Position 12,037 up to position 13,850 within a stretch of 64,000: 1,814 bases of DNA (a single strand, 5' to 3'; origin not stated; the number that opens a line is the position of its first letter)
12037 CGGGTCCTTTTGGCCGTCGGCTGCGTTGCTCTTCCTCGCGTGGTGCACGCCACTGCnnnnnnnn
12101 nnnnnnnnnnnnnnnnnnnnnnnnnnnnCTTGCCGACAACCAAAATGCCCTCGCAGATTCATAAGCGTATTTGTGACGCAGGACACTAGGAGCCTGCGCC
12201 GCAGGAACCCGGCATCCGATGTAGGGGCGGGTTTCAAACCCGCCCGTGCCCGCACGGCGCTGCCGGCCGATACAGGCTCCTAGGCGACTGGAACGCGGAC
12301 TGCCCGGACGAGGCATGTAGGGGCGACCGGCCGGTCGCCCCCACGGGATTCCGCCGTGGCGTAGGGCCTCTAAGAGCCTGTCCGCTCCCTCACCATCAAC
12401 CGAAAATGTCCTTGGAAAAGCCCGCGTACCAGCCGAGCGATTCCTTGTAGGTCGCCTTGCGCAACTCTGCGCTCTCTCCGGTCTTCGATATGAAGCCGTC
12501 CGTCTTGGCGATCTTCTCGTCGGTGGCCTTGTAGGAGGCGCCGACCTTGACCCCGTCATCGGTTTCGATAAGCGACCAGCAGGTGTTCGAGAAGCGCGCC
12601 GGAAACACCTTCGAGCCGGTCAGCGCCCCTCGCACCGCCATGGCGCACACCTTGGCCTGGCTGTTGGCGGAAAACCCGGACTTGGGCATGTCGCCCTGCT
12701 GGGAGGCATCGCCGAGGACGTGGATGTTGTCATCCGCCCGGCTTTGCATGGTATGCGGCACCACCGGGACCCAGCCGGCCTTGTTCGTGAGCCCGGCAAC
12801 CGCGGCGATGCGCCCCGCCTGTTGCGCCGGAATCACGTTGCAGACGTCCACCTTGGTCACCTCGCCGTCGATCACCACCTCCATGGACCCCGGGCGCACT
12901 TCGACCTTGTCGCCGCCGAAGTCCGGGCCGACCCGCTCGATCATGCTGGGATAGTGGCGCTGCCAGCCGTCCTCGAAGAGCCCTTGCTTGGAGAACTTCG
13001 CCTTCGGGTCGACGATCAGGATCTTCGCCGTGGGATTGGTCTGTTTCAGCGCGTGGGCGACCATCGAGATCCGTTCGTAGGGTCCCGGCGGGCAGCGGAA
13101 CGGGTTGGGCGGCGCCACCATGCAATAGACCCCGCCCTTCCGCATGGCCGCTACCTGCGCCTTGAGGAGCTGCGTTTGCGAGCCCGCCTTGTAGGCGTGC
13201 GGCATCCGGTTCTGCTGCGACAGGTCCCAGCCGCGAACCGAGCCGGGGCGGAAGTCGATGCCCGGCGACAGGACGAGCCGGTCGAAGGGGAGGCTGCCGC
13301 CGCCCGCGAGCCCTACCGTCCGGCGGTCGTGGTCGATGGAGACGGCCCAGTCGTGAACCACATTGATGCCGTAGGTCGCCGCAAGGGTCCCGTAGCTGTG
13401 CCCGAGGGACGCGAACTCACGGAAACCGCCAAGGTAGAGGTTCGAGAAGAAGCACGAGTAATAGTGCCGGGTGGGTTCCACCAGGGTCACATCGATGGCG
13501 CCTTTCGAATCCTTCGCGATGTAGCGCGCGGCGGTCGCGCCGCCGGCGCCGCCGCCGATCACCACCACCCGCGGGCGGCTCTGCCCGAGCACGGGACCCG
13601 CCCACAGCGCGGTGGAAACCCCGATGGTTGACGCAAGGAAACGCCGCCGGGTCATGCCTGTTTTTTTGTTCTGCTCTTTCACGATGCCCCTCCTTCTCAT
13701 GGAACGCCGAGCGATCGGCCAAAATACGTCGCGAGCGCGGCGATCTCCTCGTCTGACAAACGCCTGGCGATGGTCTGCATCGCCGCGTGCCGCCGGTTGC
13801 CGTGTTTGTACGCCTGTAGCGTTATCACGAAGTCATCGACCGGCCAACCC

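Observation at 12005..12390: Intergenic gaps are filled by nested palindromic REP/MITE elements of at least four families; two families begin with GTAG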

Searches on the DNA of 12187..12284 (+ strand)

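Call 81: search_dna_similar(query=window:12187-12284:+, collection=plasmids, mode=distant, max_evalue=1, max_rows=15)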
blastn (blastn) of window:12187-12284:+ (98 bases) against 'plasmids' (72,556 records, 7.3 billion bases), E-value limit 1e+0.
Records with a match: 14; places in all: 14; records where one place covers at least 80% of the query: 0.
Best place of each record, by identity: >=99% 1; 95-99% 2; 90-95% 9; 80-90% 2.
By first word of the organism name: Streptomyces 3; Paracoccus 1; Comamonadaceae 1; Sphingomonas 1; Sphingobium 1; Vescimonas 1; Gloeothece 1; Leptolinea 1; Desulfosarcina 1; Caballeronia 1; and 2 more.
By predicted mobility (MOB-suite, as given by PLSDB): non-mobilizable 11; mobilizable 2; conjugative 1.
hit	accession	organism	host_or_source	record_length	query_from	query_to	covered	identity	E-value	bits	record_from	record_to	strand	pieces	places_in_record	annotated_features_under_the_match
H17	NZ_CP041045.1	Paracoccus sp. AK26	pure culture,Hexachlorocyclohexane ...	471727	45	85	42%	82.9%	7e-2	44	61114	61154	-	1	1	heavy metal translocating P-type ATPase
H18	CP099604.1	Comamonadaceae bacterium OTU4NAUVB1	Arabidopsis thaliana,pure culture,leaf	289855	54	84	32%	93.5%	2e-1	41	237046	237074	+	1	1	efflux transporter outer membrane subunit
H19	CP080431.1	Sphingomonas sp. DS-9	-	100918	37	66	31%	90.3%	8e-1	40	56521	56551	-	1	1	record has no annotation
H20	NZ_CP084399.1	Sphingobium sp. CFD-1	cell culture,soil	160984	37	66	31%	90.3%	8e-1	40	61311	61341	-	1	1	LPD7 domain-containing protein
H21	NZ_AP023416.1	Vescimonas fastidiosa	Homo sapiens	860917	35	65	32%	87.1%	8e-1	39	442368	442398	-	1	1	none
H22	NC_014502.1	Gloeothece verrucosa PCC 7822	fresh water in rice field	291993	35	61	28%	100.0%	4e-4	50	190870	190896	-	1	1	hypothetical protein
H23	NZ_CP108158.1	Streptomyces sp. NBC_00161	-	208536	54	82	30%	93.1%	2e-1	41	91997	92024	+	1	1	hypothetical protein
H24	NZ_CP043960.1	Streptomyces tendae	microorganism,soil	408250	53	79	28%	92.9%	8e-1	39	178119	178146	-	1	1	alpha/beta hydrolase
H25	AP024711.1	Leptolinea sp. HRD-7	-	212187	34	59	27%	92.3%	8e-1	39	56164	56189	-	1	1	hypothetical protein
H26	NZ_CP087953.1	Desulfosarcina sp. BuS5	-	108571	34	59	27%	92.3%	8e-1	39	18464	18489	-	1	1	none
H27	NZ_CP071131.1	Caballeronia sp. M1242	Homo sapiens,ETA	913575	66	91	27%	92.3%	8e-1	39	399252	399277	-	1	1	amidohydrolase family protein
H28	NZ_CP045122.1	Rubrobacter marinus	single pure culture,marine sediment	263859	70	95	27%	92.3%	8e-1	39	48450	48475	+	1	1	NlpC/P60 family protein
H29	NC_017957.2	Tistrella mobilis KA081020-065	-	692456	62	85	24%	95.8%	8e-1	40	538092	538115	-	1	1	Hint domain-containing protein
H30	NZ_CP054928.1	Streptomyces microflavus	Single cell,soil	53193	51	74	24%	95.8%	8e-1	40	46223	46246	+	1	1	none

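Call 83: get_annotated_region(hit=H22, flank=2500)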
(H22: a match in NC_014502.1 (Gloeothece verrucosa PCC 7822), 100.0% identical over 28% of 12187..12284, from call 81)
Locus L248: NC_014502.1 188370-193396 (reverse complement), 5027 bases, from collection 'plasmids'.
description: Gloeothece verrucosa PCC 7822 plasmid Cy782203, complete sequence
organism: Gloeothece verrucosa PCC 7822 (NCBI taxid 497965)
taxonomy: Bacteria; Cyanobacteriota; Cyanophyceae; Chroococcales; Aphanothecaceae; Gloeothece; Gloeothece verrucosa; Gloeothece verrucosa PCC 7822
host: -; source: fresh water in rice field; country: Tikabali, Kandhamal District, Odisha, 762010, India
typing (MOB-suite, as given by PLSDB): conjugative; relaxase MOBP; mating-pair formation MPF_T
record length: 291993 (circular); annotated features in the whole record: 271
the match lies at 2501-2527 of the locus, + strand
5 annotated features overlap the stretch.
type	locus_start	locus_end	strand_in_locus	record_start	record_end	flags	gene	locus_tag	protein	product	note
CDS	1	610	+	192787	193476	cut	-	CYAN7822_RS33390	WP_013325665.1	hypothetical protein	-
CDS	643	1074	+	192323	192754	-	-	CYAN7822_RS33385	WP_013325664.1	hypothetical protein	-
CDS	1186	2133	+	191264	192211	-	-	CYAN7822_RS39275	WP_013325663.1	hypothetical protein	-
CDS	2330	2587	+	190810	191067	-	-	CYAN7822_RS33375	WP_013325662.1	hypothetical protein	-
CDS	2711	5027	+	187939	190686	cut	-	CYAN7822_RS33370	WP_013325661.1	DEAD/DEAH box helicase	-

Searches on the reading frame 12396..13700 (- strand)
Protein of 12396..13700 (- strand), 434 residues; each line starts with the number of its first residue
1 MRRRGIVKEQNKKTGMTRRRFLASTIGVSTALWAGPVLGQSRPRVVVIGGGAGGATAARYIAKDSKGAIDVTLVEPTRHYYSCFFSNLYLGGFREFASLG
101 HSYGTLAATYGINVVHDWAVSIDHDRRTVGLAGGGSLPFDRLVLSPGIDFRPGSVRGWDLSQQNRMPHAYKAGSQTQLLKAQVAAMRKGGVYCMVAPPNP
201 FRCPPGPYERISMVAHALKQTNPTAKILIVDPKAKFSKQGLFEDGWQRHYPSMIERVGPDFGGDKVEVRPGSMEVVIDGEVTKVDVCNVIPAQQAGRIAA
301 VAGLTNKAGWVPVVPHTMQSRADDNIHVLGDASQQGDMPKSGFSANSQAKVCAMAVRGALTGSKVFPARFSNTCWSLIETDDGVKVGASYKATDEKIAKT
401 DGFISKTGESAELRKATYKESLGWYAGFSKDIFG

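Call 16: search_protein_families(library=pfam, proteins=[window:12396-13700:-])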
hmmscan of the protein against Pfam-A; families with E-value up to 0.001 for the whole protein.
window:12396-13700:- (434 aa): 6 families
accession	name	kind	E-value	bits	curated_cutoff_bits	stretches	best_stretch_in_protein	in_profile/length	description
PF21706.3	FCSD_central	-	5.2e-44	149.5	27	1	176-291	1-116/116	Sulfide dehydrogenase [flavocytochrome c] flavoprotein chain, central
PF09242.17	FCSD-flav_bind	-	6.7e-20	71.7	26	1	368-433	3-71/71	Flavocytochrome c sulphide dehydrogenase, flavin-binding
PF07992.20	Pyr_redox_2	-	8.5e-11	42.2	26.1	1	44-150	2-111/291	Pyridine nucleotide-disulphide oxidoreductase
PF13454.12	NAD_binding_9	-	1.5e-05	25.5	21.8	0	46-79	1-35/155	FAD-NAD(P)-binding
PF01266.30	DAO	-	0.00023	21.3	27.9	1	44-77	1-31/353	FAD dependent oxidoreductase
PF13450.12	NAD_binding_8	-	0.00062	20.4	21.9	0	47-79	1-30/68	NAD(P)-binding Rossmann-like domain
